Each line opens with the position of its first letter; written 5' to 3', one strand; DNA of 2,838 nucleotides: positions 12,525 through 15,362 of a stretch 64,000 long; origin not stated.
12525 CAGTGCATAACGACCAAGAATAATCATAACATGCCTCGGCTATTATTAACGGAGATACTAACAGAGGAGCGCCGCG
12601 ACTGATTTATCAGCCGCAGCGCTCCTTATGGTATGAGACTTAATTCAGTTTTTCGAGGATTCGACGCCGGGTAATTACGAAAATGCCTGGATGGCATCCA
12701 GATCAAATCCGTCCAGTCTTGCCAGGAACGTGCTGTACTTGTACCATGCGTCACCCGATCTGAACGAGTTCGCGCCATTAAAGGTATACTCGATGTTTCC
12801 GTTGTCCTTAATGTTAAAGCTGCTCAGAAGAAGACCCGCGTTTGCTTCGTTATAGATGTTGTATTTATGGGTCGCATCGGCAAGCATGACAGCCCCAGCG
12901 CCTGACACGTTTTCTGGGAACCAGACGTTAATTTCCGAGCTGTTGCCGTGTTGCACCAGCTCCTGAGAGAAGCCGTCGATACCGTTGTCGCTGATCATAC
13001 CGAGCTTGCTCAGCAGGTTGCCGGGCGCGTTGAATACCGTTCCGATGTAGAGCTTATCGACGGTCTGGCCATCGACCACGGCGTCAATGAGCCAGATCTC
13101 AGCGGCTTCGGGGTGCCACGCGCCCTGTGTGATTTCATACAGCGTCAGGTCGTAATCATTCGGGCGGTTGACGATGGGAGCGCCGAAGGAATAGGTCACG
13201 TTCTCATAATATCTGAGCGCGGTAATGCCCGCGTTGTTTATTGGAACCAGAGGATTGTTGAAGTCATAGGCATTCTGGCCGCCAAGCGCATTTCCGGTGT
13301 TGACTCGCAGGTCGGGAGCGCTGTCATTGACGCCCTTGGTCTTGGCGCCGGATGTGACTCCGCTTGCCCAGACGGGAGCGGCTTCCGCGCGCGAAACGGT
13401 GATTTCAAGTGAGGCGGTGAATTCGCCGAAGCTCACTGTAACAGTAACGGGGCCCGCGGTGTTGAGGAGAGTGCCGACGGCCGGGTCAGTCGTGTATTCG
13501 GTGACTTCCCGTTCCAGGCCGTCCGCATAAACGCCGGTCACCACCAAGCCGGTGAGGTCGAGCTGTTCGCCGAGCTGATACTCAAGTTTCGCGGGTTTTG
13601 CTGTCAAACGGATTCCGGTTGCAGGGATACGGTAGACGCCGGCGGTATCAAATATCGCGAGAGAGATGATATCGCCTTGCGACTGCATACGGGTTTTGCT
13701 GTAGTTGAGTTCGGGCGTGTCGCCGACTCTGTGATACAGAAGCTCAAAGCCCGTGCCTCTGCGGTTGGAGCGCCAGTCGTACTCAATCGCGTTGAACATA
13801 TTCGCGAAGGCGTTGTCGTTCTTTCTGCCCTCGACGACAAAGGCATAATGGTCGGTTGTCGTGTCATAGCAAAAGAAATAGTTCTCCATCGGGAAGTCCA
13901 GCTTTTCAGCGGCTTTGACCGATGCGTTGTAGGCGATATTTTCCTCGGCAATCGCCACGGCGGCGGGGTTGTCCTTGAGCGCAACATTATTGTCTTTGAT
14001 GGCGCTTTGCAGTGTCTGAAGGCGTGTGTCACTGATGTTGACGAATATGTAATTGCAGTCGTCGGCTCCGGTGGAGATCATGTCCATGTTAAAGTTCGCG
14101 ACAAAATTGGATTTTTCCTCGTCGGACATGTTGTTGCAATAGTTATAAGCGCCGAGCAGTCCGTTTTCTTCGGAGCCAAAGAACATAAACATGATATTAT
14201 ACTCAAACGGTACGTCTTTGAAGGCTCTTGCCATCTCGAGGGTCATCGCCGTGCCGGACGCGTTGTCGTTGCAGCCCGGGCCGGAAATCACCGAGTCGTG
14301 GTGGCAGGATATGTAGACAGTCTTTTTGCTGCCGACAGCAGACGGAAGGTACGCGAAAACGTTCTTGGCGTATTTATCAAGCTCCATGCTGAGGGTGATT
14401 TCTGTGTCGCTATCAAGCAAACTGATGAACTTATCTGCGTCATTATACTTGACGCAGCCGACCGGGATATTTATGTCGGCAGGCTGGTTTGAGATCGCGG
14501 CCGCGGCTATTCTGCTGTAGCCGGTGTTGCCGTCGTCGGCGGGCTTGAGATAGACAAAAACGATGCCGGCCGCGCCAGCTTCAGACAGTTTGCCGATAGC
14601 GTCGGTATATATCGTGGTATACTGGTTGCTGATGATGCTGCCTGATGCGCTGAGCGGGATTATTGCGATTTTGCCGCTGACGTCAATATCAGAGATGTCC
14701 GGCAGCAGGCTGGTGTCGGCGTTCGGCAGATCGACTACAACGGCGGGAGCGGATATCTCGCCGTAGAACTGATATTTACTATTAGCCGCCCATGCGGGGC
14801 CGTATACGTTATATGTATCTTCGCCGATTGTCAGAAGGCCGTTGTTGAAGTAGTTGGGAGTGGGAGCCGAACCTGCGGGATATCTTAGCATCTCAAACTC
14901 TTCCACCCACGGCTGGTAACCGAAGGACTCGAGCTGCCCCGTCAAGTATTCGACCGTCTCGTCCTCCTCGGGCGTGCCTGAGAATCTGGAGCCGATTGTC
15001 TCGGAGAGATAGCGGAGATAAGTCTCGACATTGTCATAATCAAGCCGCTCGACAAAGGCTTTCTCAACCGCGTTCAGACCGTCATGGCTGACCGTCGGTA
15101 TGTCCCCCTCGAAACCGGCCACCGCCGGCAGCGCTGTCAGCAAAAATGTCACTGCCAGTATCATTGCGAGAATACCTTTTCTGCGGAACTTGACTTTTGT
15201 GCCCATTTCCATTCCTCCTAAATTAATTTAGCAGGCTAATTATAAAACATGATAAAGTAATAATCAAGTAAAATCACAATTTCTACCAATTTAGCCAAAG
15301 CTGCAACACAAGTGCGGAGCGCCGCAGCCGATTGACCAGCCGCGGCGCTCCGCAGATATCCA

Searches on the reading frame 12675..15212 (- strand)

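Call 102: search_protein_families(library=pfam, proteins=[window:12675-15212:-], max_evalue=0.00001)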
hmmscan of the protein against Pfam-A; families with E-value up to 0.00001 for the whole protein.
window:12675-15212:- (845 aa): 3 families
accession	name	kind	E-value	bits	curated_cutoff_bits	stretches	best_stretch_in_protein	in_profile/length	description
PF04389.22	Peptidase_M28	-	1.2e-28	100.6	21.3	1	284-515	1-188/193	Peptidase family M28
PF07523.18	Big_3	-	2.1e-07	31.5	21.2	1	539-606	2-68/68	Bacterial Ig-like domain (group 3)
PF01546.33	Peptidase_M20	-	6.6e-06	26.6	24.6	1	303-435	22-113/206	Peptidase family M20/M25/M40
